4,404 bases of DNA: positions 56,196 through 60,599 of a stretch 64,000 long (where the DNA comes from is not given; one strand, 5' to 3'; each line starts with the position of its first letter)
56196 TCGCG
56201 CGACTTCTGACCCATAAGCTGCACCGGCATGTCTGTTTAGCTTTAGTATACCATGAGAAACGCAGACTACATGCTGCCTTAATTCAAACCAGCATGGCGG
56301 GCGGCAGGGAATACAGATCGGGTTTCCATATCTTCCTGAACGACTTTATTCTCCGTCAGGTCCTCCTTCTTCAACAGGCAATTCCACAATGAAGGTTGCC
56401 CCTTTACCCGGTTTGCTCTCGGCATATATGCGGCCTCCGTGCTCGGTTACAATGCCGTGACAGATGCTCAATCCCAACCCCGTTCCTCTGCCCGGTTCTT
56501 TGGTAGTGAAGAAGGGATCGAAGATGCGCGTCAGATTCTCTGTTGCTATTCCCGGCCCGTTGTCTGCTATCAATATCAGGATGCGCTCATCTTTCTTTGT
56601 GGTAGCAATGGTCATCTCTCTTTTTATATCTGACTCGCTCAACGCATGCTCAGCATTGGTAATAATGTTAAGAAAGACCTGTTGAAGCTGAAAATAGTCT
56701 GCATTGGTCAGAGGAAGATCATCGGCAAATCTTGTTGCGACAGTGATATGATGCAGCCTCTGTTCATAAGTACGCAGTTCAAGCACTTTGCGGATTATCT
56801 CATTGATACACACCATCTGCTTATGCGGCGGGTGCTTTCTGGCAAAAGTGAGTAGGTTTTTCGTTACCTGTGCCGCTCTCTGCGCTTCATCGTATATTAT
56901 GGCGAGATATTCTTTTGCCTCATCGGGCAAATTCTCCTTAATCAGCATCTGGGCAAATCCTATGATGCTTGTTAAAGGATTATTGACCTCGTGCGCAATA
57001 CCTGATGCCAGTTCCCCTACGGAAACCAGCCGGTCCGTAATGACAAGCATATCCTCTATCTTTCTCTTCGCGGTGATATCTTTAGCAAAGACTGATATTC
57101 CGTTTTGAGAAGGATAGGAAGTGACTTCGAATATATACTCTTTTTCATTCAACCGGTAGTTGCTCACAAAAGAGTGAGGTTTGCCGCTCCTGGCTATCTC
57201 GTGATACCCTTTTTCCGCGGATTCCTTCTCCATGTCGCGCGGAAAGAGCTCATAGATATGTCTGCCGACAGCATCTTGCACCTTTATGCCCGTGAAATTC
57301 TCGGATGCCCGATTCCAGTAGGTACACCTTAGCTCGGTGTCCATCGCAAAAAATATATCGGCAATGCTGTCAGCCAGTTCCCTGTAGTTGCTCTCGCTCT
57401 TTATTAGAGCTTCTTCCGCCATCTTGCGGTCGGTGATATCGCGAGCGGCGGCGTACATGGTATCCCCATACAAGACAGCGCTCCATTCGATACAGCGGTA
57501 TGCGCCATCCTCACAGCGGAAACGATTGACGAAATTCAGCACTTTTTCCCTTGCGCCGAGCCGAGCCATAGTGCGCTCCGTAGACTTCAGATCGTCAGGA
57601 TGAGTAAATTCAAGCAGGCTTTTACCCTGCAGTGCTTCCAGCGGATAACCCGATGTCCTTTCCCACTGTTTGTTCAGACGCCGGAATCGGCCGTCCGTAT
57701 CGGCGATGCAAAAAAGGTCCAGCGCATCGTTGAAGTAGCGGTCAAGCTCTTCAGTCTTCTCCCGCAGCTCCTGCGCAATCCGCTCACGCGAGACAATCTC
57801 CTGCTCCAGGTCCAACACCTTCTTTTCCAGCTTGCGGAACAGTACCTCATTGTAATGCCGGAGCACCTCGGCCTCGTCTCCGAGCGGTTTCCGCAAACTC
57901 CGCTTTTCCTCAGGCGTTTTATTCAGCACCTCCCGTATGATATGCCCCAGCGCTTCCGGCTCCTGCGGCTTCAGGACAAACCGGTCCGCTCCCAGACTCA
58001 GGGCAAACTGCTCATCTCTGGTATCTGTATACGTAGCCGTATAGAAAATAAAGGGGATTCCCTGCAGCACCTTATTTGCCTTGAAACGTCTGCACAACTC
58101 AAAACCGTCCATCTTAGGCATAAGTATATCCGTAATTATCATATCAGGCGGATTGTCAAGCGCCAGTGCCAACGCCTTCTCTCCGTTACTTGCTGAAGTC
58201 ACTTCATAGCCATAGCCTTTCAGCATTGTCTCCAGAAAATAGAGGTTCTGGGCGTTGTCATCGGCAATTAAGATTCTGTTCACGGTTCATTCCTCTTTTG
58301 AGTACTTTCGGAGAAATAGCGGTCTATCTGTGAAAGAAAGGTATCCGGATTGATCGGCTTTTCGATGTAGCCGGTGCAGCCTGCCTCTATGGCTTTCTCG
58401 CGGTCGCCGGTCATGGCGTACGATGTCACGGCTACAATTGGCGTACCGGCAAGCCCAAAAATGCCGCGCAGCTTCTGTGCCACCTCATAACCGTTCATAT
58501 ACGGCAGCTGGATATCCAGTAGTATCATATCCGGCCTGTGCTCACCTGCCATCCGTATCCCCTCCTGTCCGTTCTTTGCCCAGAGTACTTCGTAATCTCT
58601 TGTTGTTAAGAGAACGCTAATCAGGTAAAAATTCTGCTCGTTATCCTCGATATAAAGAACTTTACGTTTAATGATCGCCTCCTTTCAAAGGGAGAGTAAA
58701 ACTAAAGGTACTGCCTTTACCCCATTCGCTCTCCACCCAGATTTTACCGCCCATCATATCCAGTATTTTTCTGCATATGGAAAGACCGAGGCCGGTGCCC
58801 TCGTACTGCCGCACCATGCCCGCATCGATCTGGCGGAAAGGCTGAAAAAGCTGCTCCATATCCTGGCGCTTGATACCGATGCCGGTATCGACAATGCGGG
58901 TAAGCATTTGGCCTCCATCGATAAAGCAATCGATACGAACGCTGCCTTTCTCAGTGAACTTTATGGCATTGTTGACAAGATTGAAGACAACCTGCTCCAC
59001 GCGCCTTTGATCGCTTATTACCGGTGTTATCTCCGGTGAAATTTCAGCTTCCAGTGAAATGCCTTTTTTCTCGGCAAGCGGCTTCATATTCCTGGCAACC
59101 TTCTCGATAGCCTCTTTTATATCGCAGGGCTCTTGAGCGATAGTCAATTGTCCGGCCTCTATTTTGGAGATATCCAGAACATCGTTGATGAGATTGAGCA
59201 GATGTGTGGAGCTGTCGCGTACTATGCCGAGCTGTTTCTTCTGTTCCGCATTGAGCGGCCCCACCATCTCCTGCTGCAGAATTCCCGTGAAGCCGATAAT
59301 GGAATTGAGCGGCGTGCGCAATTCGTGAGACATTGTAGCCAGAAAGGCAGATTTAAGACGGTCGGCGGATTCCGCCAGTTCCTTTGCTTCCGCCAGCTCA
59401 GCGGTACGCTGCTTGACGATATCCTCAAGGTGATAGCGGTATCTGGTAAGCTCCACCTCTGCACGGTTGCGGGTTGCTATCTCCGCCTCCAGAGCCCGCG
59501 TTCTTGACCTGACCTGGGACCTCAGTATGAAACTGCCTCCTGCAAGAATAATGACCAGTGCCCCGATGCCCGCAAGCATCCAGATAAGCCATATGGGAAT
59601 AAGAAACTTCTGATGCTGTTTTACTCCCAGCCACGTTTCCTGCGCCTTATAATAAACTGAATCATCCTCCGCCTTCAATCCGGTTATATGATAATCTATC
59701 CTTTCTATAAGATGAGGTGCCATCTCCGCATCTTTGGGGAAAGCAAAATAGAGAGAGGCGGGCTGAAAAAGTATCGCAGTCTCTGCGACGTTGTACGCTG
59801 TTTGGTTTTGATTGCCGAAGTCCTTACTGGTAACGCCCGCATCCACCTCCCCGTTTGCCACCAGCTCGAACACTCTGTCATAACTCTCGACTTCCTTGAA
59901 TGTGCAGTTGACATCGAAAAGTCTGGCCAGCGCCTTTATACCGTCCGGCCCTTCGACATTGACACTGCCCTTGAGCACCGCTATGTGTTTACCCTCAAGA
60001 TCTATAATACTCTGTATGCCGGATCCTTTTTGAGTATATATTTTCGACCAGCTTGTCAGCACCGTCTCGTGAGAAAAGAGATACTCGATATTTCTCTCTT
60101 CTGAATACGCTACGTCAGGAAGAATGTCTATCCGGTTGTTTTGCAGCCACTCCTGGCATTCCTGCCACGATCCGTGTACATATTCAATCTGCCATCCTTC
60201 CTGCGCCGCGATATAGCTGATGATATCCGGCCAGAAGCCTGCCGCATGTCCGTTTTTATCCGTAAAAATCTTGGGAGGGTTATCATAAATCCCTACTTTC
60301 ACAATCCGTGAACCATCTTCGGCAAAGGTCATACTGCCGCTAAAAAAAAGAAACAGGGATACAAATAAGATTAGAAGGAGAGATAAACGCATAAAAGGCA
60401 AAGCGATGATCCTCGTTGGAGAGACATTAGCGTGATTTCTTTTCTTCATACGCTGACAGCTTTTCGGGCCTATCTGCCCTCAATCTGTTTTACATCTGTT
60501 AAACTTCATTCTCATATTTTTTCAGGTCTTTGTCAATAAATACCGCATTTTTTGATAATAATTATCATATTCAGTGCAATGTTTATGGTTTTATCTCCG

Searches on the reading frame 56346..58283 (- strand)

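Call 64: search_protein_families(library=pfam, proteins=[window:56346-58283:-], max_evalue=0.00001)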
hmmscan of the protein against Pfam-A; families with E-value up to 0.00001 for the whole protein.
window:56346-58283:- (645 aa): 8 families
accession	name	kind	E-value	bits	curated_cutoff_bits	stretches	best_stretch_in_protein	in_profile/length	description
PF02518.31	HATPase_c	-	6.2e-27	94.7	26.4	1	529-638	2-110/111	Histidine kinase-, DNA gyrase B-, and HSP90-like ATPase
PF08448.16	PAS_4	-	3.2e-24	85.7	23.1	2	305-407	2-109/110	PAS fold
PF00072.30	Response_reg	-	8.5e-24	84.3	30.2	1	4-116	1-110/111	Response regulator receiver domain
PF00512.31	HisKA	-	5.6e-19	68.4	26.9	1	423-483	3-63/66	His Kinase A (phospho-acceptor) domain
PF00989.32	PAS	-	1.4e-18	67.4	22.6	2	299-391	2-95/113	PAS fold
PF08447.18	PAS_3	-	7.5e-15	55.4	25.6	1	203-272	4-75/89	PAS fold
PF13426.13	PAS_9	-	2.4e-14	53.9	27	1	312-404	5-102/103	PAS domain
PF13188.13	PAS_8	-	6.5e-10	39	21.8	0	183-232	6-55/65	PAS domain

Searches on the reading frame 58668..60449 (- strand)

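Call 64: search_protein_families(library=pfam, proteins=[window:58668-60449:-], max_evalue=0.00001)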
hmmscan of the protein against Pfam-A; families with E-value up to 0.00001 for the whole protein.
window:58668-60449:- (593 aa): 4 families
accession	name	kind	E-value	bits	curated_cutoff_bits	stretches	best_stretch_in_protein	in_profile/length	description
PF02518.31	HATPase_c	-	7.4e-31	107.3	26.4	1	480-589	2-110/111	Histidine kinase-, DNA gyrase B-, and HSP90-like ATPase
PF00512.31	HisKA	-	4.3e-21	75.2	26.9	1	366-433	2-66/66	His Kinase A (phospho-acceptor) domain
PF00497.25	SBP_bac_3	-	1.8e-17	63.8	26.4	1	51-426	2-114/132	Bacterial extracellular solute-binding proteins, family 3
PF12974.12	Phosphonate-bd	-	5.3e-06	26.4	27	0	75-217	18-172/242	ABC transporter, phosphonate, periplasmic substrate-binding protein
